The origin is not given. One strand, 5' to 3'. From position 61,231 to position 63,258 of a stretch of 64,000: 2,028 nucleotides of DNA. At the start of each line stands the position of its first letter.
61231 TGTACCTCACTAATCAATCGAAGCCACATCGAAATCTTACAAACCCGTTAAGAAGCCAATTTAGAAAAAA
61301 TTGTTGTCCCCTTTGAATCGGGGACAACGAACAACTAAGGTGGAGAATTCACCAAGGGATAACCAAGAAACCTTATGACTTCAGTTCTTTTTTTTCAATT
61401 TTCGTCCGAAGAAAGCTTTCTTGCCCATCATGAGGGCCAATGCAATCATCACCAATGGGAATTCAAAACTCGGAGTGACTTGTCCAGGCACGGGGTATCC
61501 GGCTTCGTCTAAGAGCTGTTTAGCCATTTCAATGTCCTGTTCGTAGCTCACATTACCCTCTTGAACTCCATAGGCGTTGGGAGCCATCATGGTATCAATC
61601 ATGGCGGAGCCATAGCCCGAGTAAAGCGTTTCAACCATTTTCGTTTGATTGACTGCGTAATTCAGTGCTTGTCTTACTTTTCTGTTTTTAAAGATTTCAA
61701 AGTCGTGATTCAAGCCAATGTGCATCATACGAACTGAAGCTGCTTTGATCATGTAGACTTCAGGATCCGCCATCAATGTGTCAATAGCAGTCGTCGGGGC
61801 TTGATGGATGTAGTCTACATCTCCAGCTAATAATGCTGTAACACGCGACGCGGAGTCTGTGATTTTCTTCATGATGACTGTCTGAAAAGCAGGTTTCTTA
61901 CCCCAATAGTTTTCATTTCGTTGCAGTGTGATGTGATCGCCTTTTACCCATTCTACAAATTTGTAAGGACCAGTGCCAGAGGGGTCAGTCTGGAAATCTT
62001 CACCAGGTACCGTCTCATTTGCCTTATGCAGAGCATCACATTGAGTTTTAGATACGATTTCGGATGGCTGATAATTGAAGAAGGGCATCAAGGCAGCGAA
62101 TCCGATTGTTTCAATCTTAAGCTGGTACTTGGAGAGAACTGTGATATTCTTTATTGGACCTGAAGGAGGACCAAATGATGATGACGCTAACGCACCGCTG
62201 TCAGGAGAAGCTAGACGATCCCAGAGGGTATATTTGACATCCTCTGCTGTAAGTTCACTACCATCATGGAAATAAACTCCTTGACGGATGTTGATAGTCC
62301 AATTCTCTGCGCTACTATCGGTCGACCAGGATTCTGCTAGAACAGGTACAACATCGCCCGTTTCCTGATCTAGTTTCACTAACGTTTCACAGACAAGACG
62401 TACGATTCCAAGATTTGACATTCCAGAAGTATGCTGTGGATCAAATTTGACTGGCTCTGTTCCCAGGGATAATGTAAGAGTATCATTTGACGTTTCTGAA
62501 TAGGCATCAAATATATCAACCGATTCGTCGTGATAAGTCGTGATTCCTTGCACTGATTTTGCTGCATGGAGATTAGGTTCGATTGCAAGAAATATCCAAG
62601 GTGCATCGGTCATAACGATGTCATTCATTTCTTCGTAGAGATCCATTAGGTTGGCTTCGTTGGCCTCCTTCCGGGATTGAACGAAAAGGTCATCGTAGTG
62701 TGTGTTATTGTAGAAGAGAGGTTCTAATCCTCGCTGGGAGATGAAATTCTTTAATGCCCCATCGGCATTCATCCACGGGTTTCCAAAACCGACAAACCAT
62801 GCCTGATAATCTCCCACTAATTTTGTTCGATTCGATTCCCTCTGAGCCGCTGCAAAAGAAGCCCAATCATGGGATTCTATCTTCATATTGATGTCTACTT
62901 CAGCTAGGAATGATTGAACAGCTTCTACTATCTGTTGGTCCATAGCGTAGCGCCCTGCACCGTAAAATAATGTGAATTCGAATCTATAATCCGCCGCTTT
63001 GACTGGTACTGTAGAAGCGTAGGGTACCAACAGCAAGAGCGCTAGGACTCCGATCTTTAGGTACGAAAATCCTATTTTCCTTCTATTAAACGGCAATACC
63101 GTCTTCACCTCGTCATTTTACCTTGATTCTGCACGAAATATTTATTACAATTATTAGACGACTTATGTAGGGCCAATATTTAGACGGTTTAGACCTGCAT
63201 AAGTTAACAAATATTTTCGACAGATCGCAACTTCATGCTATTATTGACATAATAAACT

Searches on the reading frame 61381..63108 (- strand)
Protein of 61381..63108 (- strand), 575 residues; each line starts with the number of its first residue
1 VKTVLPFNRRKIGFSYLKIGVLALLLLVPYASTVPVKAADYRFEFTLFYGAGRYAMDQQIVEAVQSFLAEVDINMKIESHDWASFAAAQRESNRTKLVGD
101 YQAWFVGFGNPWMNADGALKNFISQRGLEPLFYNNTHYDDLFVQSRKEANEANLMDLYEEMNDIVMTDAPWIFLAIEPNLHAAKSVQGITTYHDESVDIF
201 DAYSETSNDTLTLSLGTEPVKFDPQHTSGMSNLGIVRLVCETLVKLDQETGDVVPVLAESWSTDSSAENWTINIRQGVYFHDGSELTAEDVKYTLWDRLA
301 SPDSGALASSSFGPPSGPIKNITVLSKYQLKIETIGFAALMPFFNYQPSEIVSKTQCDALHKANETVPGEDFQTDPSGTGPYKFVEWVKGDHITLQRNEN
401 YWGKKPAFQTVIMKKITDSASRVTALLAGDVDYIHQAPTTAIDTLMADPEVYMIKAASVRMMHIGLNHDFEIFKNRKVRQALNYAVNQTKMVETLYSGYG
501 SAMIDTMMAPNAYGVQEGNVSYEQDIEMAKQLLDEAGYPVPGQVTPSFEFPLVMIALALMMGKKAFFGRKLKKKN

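Call 3: search_protein_families(library=pfam, proteins=[window:61381-63108:-], max_evalue=1)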
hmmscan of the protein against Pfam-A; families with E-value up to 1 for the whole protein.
window:61381-63108:- (575 aa): 1 family
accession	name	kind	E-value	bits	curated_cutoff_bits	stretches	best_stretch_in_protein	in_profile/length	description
PF00496.27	SBP_bac_5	-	2.7e-81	274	32.4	2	253-541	2-281/368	Bacterial extracellular solute-binding proteins, family 5 Middle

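Call 4: search_protein_families(library=ncbifam, proteins=[window:61381-63108:-], max_evalue=1)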
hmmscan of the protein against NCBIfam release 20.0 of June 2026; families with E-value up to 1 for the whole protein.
window:61381-63108:- (575 aa): 13 families
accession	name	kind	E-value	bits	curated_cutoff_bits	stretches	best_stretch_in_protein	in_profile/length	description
NF045468.1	Opp5A_nikA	equivalog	3e-46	157.9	600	1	204-540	13-320/488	nickel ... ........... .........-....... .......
TIGR02294.1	nickel_nikA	equivalog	4.2e-44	150.9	393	1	206-541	3-330/501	nickel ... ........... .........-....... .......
NF011942.0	PRK15413.1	equivalog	2.4e-43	148.6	594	2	213-540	32-345/512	glutathione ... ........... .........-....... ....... GsiB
NF045467.1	Opp4A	equivalog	7e-37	126.9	650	2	369-538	200-380/556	oligopeptide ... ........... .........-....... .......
NF043070.1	DppA_dipep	equivalog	2.1e-29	102.5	1005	1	209-539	29-369/535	dipeptide ABC transporter periplasmic-binding protein DppA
TIGR04028.1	SBP_KPN_01854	hypoth_equivalog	9.9e-28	96.9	468.5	2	231-539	22-332/509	TIGR04028 family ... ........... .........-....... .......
NF011689.0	PRK15109.1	equivalog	2.9e-23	82.3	560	1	222-535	47-370/547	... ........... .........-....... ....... SapA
NF047575.1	opine_bind_CntA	exception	3e-23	82.2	800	1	237-539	63-361/535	staphylopine-dependent metal ABC transporter substrate-binding lipoprotein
NF011684.0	PRK15104.1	equivalog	1.9e-21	76.4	947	2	207-539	37-380/543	oligopeptide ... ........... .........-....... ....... OppA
NF007287.0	PRK09755.1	equivalog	7.7e-12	44.8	1098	2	217-304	41-126/535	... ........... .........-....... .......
NF010149.0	PRK13626.1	equivalog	1.3e-09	37.3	476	1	230-414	141-302/552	HTH-type transcriptional regulator SgrR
NF041665.1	blaPSZ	exception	0.021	13.8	850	1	442-506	230-295/379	PSZ family class C beta-lactamase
NF010776.0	PRK14179.1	equivalog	0.055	12.6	445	1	452-546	178-264/284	bifunctional methylenetetrahydrofolate dehydrogenase/methenyltetrahydrofolate cyclohydrolase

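Call 6: search_solved_structures(query=window:61381-63108:-, max_evalue=0.01, show_alignments=2)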
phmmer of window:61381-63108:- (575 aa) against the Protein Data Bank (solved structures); distinct sequences matched with E-value up to 0.01: 99 (the best 60 are shown).
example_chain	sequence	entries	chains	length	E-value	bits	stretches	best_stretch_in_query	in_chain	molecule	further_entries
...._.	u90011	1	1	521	1.1e-45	159.5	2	210-540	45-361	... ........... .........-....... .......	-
6ofq_A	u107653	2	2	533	1.1e-40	143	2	211-540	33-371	Heme-binding protein A / AI-2 binding protein A | Heme-binding protein A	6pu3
6hlx_A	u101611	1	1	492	2.1e-36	128.9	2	210-540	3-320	AgaA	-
1uqw_A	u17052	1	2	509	2.4e-35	125.4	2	192-540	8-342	PUTATIVE BINDING PROTEIN YLIB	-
4ra1_A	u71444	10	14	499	8.1e-35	123.6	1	228-539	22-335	ABC transporter, substrate binding protein (Agrocinopines A and B) | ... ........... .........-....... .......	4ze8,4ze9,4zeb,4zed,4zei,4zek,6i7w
8cke_A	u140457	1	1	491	8.4e-35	123.6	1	228-539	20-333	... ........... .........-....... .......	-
4zec_A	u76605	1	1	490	9e-35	123.5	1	229-539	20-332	ABC transporter, substrate binding protein (Agrocinopines A and B)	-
8upi_A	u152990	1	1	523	3e-32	115.1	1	210-540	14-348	Peptide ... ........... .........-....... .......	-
3m8u_A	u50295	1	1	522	9.2e-32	113.5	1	218-539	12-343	Heme-binding protein A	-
1xoc_A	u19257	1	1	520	2.6e-31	112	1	209-538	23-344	Oligopeptide-binding protein appA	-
6i3g_A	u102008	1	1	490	3.6e-31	111.6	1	248-540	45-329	ABC transporter, substrate-binding protein, family 5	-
8efz_A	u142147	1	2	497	1.4e-29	106.3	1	243-539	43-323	Extracellular solute-binding protein family 5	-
9pl3_A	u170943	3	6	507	8e-29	103.8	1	211-540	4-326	Peptide ABC transporter, peptide-binding protein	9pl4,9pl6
8ch1_A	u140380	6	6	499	1.3e-28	103.1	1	217-539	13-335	Agrocinopine utilization periplasmic binding protein AccA | AccA | ABC transporter substrate binding protein (Agrocinopine)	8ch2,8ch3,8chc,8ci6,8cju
8c6r_A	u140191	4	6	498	2.9e-28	102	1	227-539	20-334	Agrocinopine utilization periplasmic binding protein AccA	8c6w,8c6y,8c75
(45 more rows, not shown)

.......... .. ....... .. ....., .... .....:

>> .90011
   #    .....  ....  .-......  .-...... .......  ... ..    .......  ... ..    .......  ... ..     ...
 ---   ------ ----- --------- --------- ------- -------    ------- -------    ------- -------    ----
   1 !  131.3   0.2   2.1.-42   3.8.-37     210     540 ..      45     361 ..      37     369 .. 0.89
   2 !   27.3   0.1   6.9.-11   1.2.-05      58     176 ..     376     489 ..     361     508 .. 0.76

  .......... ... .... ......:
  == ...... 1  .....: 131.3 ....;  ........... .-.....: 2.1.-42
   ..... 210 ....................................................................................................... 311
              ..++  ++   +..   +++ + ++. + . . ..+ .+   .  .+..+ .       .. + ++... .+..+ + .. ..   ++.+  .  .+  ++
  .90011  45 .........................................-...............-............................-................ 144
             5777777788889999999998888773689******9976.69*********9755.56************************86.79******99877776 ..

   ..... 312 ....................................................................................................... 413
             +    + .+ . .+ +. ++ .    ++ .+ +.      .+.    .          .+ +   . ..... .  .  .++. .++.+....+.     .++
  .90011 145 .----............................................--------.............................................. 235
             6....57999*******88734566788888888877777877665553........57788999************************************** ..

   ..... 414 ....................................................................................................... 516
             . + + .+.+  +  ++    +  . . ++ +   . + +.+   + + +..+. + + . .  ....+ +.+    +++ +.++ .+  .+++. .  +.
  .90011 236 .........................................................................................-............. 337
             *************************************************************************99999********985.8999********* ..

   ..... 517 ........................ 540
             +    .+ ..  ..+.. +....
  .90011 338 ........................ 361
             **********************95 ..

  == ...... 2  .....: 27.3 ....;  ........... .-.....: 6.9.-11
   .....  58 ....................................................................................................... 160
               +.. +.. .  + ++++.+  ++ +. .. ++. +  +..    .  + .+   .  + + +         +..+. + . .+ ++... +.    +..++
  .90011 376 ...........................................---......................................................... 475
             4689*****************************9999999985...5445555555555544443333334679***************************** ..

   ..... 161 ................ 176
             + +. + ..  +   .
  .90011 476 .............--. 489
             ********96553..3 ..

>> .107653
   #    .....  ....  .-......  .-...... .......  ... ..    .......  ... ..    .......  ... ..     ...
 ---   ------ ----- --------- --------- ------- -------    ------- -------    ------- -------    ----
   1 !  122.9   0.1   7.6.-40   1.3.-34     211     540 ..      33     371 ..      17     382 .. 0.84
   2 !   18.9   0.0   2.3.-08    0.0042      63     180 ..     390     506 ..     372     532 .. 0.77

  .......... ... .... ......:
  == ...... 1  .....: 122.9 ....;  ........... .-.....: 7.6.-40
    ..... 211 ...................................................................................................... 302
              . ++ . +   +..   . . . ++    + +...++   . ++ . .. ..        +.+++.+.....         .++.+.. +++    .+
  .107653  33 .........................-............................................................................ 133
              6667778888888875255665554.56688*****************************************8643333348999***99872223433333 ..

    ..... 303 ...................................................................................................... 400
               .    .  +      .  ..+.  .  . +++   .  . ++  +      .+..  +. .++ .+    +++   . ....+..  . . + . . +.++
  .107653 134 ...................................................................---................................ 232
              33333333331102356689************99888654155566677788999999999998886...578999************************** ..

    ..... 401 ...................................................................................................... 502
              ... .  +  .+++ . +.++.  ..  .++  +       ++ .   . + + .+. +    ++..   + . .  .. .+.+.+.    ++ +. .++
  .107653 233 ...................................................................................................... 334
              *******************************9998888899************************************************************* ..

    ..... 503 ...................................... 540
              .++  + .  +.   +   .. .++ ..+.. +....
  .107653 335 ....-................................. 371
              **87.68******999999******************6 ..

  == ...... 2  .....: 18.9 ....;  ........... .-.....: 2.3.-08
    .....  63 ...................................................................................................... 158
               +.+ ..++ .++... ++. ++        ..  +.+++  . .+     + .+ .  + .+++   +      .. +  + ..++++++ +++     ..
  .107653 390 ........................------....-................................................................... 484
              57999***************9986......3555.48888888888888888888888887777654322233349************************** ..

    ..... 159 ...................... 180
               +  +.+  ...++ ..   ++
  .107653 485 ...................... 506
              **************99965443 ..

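Call 12: find_homologous_proteins(query=window:61381-63108:-, max_evalue=1e-10)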
Query window:61381-63108:- (575 aa): 780 proteins with E <= 1e-10 among 8000 candidates; the best 120 are listed.
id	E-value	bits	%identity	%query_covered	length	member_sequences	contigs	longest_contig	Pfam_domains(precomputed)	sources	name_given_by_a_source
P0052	0.0e+0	1308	100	99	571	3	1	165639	PF00496.28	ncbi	ncbi:MAG: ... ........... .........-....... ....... [Candidatus Thorarchaeota archaeon]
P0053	0.0e+0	1014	78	97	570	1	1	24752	PF00496.28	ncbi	-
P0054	0.0e+0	1014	78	97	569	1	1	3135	PF00496.28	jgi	-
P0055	5.5e-298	1007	77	99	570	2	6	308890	PF00496.28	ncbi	ncbi:MAG: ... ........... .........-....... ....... [Promethearchaeota archaeon]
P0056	1.1e-287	973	76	95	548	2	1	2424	PF00496.28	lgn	-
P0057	6.5e-220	750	64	61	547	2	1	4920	PF00496.28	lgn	-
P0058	2.4e-215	734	63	61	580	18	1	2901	PF00496.28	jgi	jgi:peptide/nickel transport system substrate-binding protein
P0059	6.7e-111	390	45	58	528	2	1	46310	PF00496.28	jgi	-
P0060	5.5e-88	314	38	57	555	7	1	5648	PF00496.28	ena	-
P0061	6.1e-85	304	37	57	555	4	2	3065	PF00496.28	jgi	jgi:ABC-type transport system substrate-binding protein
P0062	2.7e-84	302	40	59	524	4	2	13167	PF00496.28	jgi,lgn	-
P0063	1.2e-83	300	39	61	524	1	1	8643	PF00496.28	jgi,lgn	jgi:peptide/nickel transport system substrate-binding protein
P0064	3.1e-83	298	38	59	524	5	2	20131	PF00496.28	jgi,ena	-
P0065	4.1e-80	288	37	57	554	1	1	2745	PF00496.28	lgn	-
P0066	8.6e-80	287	37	60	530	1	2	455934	PF00496.28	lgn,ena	-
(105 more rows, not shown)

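Call 24: find_encoding_contigs(protein=P0057, flank=6000, max_places=3)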
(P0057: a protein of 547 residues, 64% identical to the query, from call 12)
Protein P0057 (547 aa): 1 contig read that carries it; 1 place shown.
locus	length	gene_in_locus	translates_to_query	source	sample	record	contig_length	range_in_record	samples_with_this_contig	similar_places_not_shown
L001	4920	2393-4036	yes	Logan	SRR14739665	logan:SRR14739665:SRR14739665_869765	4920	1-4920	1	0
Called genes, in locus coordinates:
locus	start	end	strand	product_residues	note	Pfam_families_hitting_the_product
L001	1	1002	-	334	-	?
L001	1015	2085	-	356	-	PF01244:Peptidase_M19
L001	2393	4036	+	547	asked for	PF00496:SBP_bac_5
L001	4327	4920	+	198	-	?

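Call 25: find_encoding_contigs(protein=P0055, flank=8000, max_places=3)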
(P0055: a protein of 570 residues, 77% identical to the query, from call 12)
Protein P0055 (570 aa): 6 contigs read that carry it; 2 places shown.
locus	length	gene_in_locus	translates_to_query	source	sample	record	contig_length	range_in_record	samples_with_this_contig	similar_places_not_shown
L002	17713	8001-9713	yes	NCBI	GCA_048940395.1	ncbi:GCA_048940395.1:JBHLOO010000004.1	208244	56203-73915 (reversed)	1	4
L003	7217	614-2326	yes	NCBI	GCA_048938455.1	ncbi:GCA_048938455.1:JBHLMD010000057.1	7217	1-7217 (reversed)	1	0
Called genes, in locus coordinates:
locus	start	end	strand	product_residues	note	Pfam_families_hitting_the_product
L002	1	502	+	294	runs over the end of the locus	PF06966:DUF1295, PF04140:ICMT (faint), PF02544:Steroid_dh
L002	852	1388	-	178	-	PF00857:Isochorismatase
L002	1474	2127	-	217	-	PF01965:DJ-1_PfpI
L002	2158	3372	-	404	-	PF07690:MFS_1, PF12832:MFS_1_like, PF07690:MFS_1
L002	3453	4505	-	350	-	PF01244:Peptidase_M19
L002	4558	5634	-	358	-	PF01244:Peptidase_M19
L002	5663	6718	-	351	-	PF01244:Peptidase_M19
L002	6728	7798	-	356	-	PF01244:Peptidase_M19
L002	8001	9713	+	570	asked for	PF00496:SBP_bac_5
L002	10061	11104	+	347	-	PF00005:ABC_tran, PF08352:oligo_HPY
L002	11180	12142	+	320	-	PF00005:ABC_tran, PF13304:AAA_21 (faint), PF08352:oligo_HPY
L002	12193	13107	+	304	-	PF12911:OppC_N, PF00528:BPD_transp_1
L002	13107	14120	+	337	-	PF19300:BPD_transp_1_N, PF00528:BPD_transp_1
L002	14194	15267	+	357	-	PF01244:Peptidase_M19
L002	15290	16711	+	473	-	PF03972:MmgE_PrpD_N, PF19305:MmgE_PrpD_C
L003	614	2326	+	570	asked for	PF00496:SBP_bac_5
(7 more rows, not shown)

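Call 44: predict_structure(alignment_id=A3)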
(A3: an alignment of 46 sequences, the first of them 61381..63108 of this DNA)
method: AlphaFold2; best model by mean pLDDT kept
length: 575 residues; sequences in the alignment: 46
mean_pLDDT: 83.9   pTM: 0.81
mean pLDDT of the five models: 83.9, 80.8, 79.4, 78.8, 78.8
residues with pLDDT >= 90: 266; 70-90: 219; 50-70: 78; < 50: 12
segments of 3 or more residues with pLDDT < 50: 7-10, 32-37
pLDDT, mean of each block of 10 residues (from residue 1): 50 67 71 52 93 82 97 95 83 82 84 71 69 88 88 89 93 92 90 74 81 88 76 81 84 90 90 97 96 88 70 70 97 81 74 90 69 79 92 94 92 94 97 92 95 85 91 95 97 93 85 74 96 93 60 79 81 66
secondary structure, 60 per line:
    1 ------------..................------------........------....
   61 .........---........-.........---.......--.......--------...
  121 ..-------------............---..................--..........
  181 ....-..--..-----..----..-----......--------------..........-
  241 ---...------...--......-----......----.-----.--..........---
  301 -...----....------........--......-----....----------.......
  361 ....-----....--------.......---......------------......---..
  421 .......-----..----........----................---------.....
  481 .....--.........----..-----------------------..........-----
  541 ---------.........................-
elements in order: H13-30 E43-50 H57-69 E73-80 H82-90 H94-100 E103-109 H118-122 H136-147 H151-168 E171-184 E210-215 H230-239 E244-246 E253-255 E258-263 E269-274 H288-297 H309-312 E319-326 E329-334 H340-343 H354-364 H370-373 E382-388 E392-397 E410-415 H419-427 H439-446 E451-466 H476-485 H488-496 H526-535 H550-574

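Call 50: fold_search(model_id=the predicted structure, library=pdb)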
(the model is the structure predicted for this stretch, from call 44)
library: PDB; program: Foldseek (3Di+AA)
matches with E <= 10: 1406; with E <= 0.001: 158
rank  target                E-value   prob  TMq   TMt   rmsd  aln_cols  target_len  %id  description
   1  6ofq_A                2.9e-22  1.00  0.46  0.52   4.0       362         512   25  ABC transporter-associated periplasmic binding protein DppA from Helicobacter pylori in complex with peptide STSA (released 2019-08-21)
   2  1dpe                  4.3e-21  1.00  0.48  0.54   4.2       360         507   24  DIPEPTIDE-BINDING PROTEIN (released 1996-08-17)
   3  8ch2                  4.8e-21  1.00  0.41  0.48  12.6       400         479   24  PBP AccA from A. vitis S4 in complex with L-arabinose-2-phosphate (A2P) (released 2024-01-24)
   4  8ch1_A                1.1e-20  1.00  0.41  0.48   5.5       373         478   25  PBP AccA from A. vitis S4 in complex with Agrocinopine A (released 2024-01-24)
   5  1uqw_A                1.3e-20  1.00  0.49  0.58   3.3       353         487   22  Crystal structure of yliB protein from escherichia coi (released 2003-10-22)
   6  8c6u                  1.7e-20  1.00  0.46  0.53  10.1       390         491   23  PBP AccA-G145YG440Q mutant from A. tumefaciens Bo542 in apoform 4 (released 2024-01-24)
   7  8cdo_A                2.1e-20  1.00  0.41  0.48   6.4       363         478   24  PBP AccA-F144YG440Q from A. tumefaciens Bo542 in complex with agrocinopine C-like (released 2024-01-24)
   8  4oet_A                2.7e-20  1.00  0.48  0.56   3.5       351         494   24  Crystal structure of NikZ from Campylobacter jejuni, unliganded form (released 2014-10-01)
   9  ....                  3.4e-20  1.00  0.49  0.59   2.7       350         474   26  A 2.05A X-Ray Structureof A Bacterial Extracellular Solute-binding Protein, family 5 for Bacillus anthracis str. Ames (released 2017-03-08)
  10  6i7w                  4.6e-20  1.00  0.42  0.49   9.0       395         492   26  Structure of the periplasmic binding protein (PBP) AccA in complex with 2-glucose-2-O-lactic acid phosphate (G2LP) from  (released 2019-01-23)
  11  1xoc_A                4.9e-20  1.00  0.42  0.48   6.6       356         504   24  The structure of the oligopeptide-binding protein, AppA, from Bacillus subtilis in complex with a nonapeptide. (released 2005-01-25)
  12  8c6r                  5.2e-20  1.00  0.46  0.53  10.0       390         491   22  PBP AccA from A. tumefaciens Bo542 in apoform 4 (released 2024-01-24)
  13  4ra1                  6.3e-20  1.00  0.42  0.49  10.4       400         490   26  PBP AccA from A. tumefaciens C58 in complex with D-Glucose-2-phosphate (released 2015-08-19)
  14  8z1z_F                7.6e-20  1.00  0.49  0.55   3.5       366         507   24  Cryo-EM structure of Escherichia coli DppAR383D+D436RBCDF in pre-catalytic state (released 2025-04-16)
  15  4ze8_A                1.2e-19  1.00  0.46  0.54   9.6       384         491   27  PBP AccA from A. tumefaciens C58 (released 2015-08-19)
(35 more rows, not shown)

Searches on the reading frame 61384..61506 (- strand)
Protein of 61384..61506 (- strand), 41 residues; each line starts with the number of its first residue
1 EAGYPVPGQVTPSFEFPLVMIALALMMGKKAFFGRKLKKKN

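Call 52: search_protein_families(library=ncbifam, proteins=[window:61384-61506:-], max_evalue=10)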
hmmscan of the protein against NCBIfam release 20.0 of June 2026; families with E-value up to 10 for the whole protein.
seq(41 aa): 1 family
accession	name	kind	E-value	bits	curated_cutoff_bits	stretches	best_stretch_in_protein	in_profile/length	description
NF045529.2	Heimdall-CTERM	domain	0.2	12.1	24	1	11-39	2-25/26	Heimdall-CTERM domain-containing surface protein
